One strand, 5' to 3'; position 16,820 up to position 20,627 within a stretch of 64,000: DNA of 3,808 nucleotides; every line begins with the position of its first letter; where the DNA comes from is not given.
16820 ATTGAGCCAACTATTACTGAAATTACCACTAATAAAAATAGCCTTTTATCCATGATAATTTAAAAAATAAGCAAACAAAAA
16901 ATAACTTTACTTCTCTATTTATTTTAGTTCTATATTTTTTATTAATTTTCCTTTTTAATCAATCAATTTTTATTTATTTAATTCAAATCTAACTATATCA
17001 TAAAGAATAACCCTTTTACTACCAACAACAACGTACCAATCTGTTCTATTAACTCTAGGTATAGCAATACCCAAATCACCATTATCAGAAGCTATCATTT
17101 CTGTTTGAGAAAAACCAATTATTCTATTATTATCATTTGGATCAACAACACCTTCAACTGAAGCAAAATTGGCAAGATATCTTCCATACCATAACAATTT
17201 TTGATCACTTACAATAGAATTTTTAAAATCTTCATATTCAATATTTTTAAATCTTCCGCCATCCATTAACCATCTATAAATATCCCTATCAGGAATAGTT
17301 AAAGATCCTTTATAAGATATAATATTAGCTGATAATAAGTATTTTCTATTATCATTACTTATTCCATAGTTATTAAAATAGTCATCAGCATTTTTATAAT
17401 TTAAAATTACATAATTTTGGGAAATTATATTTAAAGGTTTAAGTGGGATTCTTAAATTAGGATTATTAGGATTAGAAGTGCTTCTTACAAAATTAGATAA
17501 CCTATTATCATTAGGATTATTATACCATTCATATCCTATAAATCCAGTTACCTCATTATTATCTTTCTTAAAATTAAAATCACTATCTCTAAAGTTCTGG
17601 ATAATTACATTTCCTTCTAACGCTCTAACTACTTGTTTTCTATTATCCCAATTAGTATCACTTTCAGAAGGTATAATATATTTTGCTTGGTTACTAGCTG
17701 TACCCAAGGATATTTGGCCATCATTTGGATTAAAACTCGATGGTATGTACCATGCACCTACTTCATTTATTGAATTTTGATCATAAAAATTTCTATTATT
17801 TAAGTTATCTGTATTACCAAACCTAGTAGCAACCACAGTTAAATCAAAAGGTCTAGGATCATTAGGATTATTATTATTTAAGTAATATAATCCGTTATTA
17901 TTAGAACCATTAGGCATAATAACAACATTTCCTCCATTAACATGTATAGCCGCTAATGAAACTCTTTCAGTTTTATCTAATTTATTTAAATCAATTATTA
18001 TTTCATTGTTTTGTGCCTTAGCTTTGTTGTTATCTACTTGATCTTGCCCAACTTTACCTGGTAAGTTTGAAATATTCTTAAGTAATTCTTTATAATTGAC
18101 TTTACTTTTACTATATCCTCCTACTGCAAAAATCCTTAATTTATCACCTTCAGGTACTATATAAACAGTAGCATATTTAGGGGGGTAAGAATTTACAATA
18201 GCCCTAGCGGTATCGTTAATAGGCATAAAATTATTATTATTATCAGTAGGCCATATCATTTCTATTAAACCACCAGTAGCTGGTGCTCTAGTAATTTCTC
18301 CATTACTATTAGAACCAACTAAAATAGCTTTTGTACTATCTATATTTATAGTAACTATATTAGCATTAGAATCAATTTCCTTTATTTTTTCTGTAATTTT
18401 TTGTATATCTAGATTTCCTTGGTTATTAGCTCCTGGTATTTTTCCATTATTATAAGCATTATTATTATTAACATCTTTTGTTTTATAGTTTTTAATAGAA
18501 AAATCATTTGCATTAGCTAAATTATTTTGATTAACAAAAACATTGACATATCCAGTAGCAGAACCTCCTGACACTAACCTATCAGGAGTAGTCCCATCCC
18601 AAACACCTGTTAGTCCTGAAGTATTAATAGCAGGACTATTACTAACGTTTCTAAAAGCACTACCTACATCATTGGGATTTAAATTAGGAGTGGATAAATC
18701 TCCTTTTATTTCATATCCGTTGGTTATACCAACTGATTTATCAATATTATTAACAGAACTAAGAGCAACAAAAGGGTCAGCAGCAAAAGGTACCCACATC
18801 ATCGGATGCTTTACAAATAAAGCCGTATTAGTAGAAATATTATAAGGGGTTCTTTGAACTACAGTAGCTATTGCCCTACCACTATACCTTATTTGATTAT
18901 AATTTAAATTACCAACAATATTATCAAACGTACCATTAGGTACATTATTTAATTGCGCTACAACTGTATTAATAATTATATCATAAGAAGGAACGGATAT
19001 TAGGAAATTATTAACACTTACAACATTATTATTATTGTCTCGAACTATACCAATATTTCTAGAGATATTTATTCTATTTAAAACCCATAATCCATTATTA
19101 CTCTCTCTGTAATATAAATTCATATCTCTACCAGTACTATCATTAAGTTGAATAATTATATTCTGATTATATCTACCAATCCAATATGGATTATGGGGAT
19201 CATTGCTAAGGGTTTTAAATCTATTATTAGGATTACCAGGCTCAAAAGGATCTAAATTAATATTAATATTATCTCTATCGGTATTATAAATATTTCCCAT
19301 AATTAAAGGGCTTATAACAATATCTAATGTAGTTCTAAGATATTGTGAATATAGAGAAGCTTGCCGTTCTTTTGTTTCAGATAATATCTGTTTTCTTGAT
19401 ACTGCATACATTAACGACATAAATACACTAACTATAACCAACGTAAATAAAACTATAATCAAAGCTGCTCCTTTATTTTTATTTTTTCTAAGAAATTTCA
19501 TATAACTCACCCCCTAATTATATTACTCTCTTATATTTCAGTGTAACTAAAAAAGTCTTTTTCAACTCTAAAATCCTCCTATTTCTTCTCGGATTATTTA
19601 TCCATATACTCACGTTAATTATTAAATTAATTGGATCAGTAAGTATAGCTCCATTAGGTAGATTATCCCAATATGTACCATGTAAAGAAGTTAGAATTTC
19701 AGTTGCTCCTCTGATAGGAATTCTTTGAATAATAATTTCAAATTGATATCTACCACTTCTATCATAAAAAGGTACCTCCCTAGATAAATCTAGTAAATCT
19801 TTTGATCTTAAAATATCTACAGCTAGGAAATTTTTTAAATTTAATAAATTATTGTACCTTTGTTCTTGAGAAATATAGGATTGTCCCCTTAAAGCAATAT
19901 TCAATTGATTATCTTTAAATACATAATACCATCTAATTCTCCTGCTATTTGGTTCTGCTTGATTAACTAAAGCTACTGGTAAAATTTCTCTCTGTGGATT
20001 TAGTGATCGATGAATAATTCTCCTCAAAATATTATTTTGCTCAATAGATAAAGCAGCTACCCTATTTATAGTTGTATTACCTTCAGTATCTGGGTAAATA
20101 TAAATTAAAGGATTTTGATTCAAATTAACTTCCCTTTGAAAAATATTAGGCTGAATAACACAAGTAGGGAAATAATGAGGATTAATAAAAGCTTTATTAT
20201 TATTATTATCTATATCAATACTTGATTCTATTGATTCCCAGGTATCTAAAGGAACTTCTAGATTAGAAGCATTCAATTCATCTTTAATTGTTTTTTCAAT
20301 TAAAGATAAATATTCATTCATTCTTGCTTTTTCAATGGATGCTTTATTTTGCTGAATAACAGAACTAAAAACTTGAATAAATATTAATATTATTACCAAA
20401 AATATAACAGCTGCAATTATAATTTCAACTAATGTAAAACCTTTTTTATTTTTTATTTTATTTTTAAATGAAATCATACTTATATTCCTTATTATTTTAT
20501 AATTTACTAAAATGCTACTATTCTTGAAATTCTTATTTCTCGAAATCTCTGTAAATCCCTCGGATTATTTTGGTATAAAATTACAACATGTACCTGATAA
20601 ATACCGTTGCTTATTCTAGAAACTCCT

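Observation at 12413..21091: Type IV pilus-like operon with embedded HtrA protease and a cytoplasmic Zn-ribbon/coiled-coil/propeller-like protein next to PilT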

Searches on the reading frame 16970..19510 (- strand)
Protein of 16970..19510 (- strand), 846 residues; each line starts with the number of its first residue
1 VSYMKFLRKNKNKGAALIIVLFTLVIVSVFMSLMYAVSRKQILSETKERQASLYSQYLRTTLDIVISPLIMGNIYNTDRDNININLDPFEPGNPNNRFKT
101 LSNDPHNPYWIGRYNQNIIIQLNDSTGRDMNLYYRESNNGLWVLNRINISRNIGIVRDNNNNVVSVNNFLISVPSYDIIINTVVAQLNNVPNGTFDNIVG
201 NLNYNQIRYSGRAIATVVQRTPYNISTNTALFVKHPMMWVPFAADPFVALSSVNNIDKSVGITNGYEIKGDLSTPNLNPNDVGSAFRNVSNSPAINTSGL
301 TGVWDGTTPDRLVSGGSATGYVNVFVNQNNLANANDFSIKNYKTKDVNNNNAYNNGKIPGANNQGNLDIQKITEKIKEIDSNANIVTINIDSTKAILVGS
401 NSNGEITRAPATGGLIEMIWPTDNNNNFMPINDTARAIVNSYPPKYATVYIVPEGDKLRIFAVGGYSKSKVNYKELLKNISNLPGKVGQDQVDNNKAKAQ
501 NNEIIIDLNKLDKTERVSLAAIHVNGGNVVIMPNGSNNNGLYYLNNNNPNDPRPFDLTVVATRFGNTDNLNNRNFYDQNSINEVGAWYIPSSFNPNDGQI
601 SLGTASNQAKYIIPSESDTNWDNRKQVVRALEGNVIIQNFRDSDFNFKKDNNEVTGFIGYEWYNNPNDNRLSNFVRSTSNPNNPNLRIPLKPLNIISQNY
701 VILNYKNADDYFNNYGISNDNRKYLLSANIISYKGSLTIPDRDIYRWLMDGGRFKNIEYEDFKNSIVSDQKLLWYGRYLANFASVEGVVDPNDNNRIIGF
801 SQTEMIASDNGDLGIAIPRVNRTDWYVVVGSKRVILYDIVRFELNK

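Call 3: search_protein_families(library=pfam, proteins=[window:16970-19510:-], max_evalue=0.1)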
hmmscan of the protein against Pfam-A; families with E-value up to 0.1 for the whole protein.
window:16970-19510:- (846 aa): 1 family
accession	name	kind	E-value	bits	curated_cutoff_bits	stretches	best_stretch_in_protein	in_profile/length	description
PF00581.25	Rhodanese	-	0.069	14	22.2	0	345-388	17-67/102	Rhodanese-like domain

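Call 4: search_protein_families(library=ncbifam, proteins=[window:16970-19510:-], max_evalue=0.1)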
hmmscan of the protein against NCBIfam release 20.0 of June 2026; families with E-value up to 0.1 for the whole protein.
window:16970-19510:- (846 aa): 1 family
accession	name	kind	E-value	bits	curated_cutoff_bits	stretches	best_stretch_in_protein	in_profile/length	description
NF037980.1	T2SS_GspK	equivalog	0.0054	16.3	130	1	13-66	2-55/307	type II secretion system minor pseudopilin GspK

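Call 36: find_homologous_proteins(query=window:16970-19510:-)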
Query window:16970-19510:- (846 aa): 19 proteins with E <= 0.001 among 8000 candidates.
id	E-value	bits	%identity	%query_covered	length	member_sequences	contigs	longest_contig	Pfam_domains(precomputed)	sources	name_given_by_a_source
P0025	0.0e+0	1863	100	100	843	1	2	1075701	-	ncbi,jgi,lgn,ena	-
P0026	0.0e+0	1595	86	100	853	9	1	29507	-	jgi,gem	-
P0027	0.0e+0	1136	69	100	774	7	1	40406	-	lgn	-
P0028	2.1e-284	964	59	98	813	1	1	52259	-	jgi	jgi:hypothetical protein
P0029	2.8e-284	963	59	100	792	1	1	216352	-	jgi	jgi:hypothetical protein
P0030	2.9e-282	957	60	100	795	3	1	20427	-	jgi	jgi:hypothetical protein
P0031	4.0e-280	950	58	99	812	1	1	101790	-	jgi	jgi:hypothetical protein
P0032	8.4e-280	949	58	99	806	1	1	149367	-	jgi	-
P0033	4.6e-279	946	59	99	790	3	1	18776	-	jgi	jgi:hypothetical protein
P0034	3.7e-277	940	59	99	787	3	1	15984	-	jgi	jgi:hypothetical protein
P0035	3.8e-274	930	58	100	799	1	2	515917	-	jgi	jgi:hypothetical protein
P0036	1.1e-272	925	57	99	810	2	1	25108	-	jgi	-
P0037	3.2e-272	924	57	100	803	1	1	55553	-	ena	-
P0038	5.4e-270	916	58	100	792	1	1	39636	-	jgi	jgi:hypothetical protein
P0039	4.4e-264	897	56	99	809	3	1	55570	-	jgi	jgi:hypothetical protein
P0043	3.7e-138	480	40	99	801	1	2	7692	-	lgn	-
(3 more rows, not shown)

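Call 37: find_encoding_contigs(protein=P0043, flank=10000, max_places=2)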
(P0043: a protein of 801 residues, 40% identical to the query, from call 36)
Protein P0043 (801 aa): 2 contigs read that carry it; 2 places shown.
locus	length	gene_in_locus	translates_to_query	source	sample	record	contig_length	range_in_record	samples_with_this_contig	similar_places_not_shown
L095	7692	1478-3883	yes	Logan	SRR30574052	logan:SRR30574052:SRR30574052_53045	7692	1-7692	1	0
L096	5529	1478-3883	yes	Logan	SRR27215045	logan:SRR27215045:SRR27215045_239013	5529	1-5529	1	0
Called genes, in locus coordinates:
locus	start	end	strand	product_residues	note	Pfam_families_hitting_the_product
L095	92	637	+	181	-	-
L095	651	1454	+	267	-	PF07963:N_methyl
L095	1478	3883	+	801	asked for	-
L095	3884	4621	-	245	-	PF00117:GATase, PF07722:Peptidase_C26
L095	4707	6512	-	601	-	PF22745:Nlig-Ia, PF01653:DNA_ligase_aden, PF03120:OB_DNA_ligase, PF14520:HHH_5 (faint), PF12826:HHH_2, PF00633:HHH (weak)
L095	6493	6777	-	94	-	PF02311:AraC_binding (weak), PF07883:Cupin_2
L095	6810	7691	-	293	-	?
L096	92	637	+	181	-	-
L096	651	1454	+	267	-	PF07963:N_methyl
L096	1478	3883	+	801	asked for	-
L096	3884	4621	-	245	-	PF00117:GATase, PF07722:Peptidase_C26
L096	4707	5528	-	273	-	?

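Call 38: find_encoding_contigs(protein=P0025, flank=3000, max_places=3)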
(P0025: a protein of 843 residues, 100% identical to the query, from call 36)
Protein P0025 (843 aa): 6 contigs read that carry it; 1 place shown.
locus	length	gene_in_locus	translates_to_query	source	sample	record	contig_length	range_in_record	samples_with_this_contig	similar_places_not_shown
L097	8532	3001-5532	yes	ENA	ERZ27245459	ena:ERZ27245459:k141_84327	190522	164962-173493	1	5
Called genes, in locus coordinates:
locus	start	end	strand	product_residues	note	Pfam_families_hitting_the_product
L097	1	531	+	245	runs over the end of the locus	PF00117:GATase, PF07722:Peptidase_C26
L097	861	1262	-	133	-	-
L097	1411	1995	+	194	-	-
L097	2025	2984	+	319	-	PF07963:N_methyl (weak)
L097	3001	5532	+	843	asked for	-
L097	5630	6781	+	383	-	PF00089:Trypsin, PF13365:Trypsin_2, PF00595:PDZ, PF13180:PDZ_2, PF17820:PDZ_6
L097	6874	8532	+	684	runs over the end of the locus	PF13453:Zn_ribbon_TFIIB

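Call 49: search_protein_families(library=padloc, proteins=[window:16970-19510:-], max_evalue=0.01)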
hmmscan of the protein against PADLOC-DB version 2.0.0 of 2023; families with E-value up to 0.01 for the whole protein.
window:16970-19510:- (846 aa): 0 families

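Call 66: predict_structure(alignment_id=A3)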
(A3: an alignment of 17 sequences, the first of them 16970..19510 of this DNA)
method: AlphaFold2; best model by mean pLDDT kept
length: 846 residues; sequences in the alignment: 17
mean_pLDDT: 36.8   pTM: 0.32
mean pLDDT of the five models: 36.8, 36.3, 34.2, 33.9, 33.1
residues with pLDDT >= 90: 0; 70-90: 48; 50-70: 110; < 50: 688
segments of 3 or more residues with pLDDT < 50: 1-14, 33-53, 66-116, 151-158, 160-175, 213-448, 463-469, 523-846
pLDDT, mean of each block of 10 residues (from residue 1): 35 56 69 43 34 51 49 28 28 30 32 52 60 71 72 41 34 47 75 77 71 46 27 27 27 25 25 23 23 22 21 20 22 22 20 23 34 38 27 20 23 28 35 24 37 55 47 63 59 67 66 51 45 36 32 40 28 22 22 27 26 26 27 39 25 30 34 34 37 45 38 30 42 33 27 29 29 36 26 30 23 26 32 28 20
secondary structure, 60 per line:
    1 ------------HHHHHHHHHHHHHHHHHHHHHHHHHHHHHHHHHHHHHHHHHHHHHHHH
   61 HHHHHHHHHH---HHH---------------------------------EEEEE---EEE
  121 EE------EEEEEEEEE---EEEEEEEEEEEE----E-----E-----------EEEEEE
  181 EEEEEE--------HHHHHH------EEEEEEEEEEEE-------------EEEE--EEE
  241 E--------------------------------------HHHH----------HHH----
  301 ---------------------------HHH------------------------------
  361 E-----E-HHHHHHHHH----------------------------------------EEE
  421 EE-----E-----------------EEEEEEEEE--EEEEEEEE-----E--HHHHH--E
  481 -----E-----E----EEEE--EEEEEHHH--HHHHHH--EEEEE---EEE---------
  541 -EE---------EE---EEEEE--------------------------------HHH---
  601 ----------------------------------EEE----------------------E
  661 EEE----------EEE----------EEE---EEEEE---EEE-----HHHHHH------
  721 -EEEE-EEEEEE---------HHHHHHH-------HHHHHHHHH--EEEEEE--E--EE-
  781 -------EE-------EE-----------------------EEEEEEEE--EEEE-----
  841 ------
elements in order (helices of 4 or more, strands of 3 or more residues): H13-70 E110-114 E118-122 E129-137 E141-152 E175-186 H195-200 E207-218 E232-235 E238-241 H280-283 H369-377 E418-422 E446-454 E457-464 H473-477 E497-500 E503-507 H513-518 E521-525 E529-531 E558-562 E635-637 E660-663 E674-676 E687-689 E693-697 E701-703 H709-714 E722-725 E727-732 H742-748 H756-764 E767-772 E822-829 E832-835

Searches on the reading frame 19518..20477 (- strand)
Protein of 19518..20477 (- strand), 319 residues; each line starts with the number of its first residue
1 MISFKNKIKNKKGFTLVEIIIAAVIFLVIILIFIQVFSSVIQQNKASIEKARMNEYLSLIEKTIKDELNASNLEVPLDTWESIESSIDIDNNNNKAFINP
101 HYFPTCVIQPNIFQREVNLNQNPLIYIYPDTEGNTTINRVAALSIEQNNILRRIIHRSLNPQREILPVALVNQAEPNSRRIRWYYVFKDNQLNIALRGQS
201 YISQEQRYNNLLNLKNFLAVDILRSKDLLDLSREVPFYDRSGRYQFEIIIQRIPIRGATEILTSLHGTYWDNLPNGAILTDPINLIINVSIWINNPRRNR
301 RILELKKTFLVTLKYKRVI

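Call 3: search_protein_families(library=pfam, proteins=[window:19518-20477:-], max_evalue=0.1)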
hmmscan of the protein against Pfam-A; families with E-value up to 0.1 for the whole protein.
window:19518-20477:- (319 aa): 2 families
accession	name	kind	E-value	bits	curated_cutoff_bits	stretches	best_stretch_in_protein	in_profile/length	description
PF07963.17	N_methyl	-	2.1e-06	27.5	21.2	1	9-32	2-25/27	Prokaryotic N-terminal methylation motif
PF05399.16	EVI2A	-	0.066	13.2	25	0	10-48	129-164/231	Ectropic viral integration site 2A protein (EVI2A)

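Call 4: search_protein_families(library=ncbifam, proteins=[window:19518-20477:-], max_evalue=0.1)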
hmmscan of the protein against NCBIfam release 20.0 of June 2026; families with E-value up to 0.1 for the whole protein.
window:19518-20477:- (319 aa): 14 families
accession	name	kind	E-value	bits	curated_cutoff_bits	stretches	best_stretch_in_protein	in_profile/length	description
NF041013.1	T4P_ComGE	equivalog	1.4e-06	28.3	49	1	9-57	1-49/83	competence type IV pilus minor pilin ComGE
NF041002.1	pilin_ComGF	equivalog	1.6e-05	25.1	80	1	11-73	1-61/139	competence type IV pilus minor pilin ComGF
TIGR01711.1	gspJ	equivalog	3.3e-05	23.8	64.85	1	12-56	1-46/192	type II secretion system minor pseudopilin GspJ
TIGR02532.1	IV_pilin_GFxxxE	domain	0.00033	20.4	16.3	1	11-32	1-22/24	prepilin-type N-terminal cleavage/methylation domain-containing protein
NF007848.0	PRK10557.1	equivalog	0.00035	19.9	120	1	7-68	6-67/192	prepilin peptidase-dependent protein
NF040999.1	pilin_ComGC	equivalog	0.0017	18.5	75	1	11-61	1-47/84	competence type IV pilus major pilin ComGC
NF040982.1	ComGD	equivalog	0.0019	18.6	70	1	11-48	1-38/139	competence type IV pilus minor pilin ComGD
NF007800.0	PRK10506.1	equivalog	0.0067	16.3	158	1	6-62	3-59/163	prepilin peptidase-dependent protein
TIGR02599.1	TIGR02599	subfamily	0.0077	15.5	256.5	1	13-72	1-60/361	Verru_Chthon cassette protein C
NF038304.1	EPS_HpsC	equivalog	0.0097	15.5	200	1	5-46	14-55/318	hormogonium polysaccharide secretion pseudopilin HpsC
TIGR01710.1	typeII_sec_gspG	equivalog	0.0099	15.9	88.85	1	12-54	1-41/134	type II secretion system major pseudopilin GspG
NF007660.0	PRK10332.1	equivalog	0.015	15.8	86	1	6-41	3-37/107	prepilin-type N-terminal cleavage/methylation domain-containing protein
TIGR01707.1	gspI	equivalog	0.089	13.3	44.35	0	13-45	1-33/101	type II secretion system minor pseudopilin GspI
NF006453.0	PRK08808.1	equivalog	0.099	11.7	295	0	10-71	5-66/211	type II secretion system protein J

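Call 49: search_protein_families(library=padloc, proteins=[window:19518-20477:-], max_evalue=0.01)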
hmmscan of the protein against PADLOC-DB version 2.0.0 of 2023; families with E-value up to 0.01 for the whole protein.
window:19518-20477:- (319 aa): 0 families
